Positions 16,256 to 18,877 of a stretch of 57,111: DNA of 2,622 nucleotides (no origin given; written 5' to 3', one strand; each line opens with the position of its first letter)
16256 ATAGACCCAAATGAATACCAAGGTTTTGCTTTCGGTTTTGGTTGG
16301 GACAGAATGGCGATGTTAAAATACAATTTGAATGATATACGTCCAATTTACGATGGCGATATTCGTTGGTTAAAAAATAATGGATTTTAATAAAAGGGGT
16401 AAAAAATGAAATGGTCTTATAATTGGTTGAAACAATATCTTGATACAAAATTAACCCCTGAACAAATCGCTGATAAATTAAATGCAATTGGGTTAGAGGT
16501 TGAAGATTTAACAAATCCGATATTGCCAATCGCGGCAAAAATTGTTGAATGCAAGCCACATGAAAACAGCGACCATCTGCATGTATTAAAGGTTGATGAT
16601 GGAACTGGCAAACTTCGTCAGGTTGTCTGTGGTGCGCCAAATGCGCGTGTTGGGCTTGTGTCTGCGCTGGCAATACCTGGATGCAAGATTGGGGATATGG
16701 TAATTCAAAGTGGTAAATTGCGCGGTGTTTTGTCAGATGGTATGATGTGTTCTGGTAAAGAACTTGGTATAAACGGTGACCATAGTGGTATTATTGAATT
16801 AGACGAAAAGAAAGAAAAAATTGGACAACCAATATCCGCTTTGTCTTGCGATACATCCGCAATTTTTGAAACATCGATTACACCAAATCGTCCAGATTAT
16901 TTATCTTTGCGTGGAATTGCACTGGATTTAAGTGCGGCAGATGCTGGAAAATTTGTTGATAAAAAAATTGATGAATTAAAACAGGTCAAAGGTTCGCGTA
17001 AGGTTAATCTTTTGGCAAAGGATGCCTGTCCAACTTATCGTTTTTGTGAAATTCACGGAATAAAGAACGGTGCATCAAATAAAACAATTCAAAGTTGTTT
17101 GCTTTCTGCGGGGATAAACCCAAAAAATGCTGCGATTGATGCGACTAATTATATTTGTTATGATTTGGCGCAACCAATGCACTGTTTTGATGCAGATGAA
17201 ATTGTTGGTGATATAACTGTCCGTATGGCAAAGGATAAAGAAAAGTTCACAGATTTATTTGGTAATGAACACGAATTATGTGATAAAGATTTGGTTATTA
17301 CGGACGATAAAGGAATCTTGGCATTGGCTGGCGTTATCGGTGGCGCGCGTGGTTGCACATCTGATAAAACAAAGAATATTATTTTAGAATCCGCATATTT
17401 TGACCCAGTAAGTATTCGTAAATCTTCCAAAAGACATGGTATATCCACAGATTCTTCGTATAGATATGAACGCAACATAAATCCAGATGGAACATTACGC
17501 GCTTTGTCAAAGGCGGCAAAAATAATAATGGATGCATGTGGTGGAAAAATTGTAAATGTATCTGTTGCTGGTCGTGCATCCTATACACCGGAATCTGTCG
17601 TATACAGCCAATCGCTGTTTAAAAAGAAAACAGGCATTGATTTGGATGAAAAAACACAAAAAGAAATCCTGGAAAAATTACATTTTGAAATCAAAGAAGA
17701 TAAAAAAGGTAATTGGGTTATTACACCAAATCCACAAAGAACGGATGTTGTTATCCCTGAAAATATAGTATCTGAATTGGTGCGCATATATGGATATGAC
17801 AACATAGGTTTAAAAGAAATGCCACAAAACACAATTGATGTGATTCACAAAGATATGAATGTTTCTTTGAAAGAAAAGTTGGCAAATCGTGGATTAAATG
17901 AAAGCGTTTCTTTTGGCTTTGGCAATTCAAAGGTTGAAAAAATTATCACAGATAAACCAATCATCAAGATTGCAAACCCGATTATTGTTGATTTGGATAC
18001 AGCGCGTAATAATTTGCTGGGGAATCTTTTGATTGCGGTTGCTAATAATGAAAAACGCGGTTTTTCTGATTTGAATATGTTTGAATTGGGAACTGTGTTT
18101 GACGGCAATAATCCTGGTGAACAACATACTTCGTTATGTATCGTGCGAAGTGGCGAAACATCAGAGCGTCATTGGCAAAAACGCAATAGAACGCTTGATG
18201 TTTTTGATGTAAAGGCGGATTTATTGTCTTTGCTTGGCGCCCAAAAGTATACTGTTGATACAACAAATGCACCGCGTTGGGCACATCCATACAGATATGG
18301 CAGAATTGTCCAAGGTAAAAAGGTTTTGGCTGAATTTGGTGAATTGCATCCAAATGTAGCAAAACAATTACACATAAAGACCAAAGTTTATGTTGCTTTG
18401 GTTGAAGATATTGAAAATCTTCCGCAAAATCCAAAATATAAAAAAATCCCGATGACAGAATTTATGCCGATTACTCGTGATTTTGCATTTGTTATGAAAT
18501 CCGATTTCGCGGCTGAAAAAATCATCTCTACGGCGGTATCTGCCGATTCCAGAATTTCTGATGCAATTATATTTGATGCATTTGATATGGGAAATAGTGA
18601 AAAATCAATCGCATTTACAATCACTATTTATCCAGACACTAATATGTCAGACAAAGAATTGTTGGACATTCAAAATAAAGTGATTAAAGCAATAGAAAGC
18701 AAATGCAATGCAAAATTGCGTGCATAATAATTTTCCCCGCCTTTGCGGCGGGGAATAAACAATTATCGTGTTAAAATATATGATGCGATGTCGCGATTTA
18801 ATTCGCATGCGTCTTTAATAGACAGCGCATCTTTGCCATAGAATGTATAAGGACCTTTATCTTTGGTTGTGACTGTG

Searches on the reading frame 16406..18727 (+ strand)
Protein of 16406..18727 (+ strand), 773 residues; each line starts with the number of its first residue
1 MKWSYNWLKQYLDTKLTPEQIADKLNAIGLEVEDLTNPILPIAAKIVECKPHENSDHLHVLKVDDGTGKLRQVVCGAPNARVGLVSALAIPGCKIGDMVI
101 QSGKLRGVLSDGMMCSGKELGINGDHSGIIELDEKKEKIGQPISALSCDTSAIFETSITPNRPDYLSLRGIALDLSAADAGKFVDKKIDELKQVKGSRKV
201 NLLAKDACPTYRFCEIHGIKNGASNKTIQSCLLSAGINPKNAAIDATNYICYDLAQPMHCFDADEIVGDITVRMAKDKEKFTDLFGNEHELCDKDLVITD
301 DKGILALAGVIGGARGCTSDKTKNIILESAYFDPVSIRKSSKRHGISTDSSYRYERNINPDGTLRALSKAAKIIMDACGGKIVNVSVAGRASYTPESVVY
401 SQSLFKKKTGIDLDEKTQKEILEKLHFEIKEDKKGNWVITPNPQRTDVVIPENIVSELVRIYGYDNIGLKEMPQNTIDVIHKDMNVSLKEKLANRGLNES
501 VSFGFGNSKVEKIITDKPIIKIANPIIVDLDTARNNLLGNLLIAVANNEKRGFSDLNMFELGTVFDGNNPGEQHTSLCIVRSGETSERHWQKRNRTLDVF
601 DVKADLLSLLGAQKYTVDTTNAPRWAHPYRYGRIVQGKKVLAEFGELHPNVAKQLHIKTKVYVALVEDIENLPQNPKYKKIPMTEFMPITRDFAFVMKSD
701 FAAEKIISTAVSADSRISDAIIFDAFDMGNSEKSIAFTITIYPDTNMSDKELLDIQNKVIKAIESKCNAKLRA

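Call 74: search_protein_families(library=pfam, max_evalue=0.00001, proteins=[window:16406-18727:+])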
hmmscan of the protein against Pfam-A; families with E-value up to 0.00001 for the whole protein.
window:16406-18727:+ (773 aa): 5 families
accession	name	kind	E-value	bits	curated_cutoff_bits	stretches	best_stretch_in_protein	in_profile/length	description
PF03483.22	B3_4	-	1.4e-57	194.6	29.3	1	207-379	1-174/174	B3/4 domain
PF17759.6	tRNA_synthFbeta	-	6.5e-35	121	22.4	1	487-664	24-210/214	Phenylalanyl tRNA synthetase beta chain CLM domain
PF01588.26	tRNA_bind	-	3.9e-18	65.8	27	1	44-136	4-91/96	Putative tRNA binding domain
PF03484.21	B5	-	4.2e-17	62.5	28.6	1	405-464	8-67/67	tRNA synthetase B5 domain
PF03147.19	FDX-ACB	-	8e-12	45.9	31.1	1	688-772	5-94/94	Ferredoxin-fold anticodon binding domain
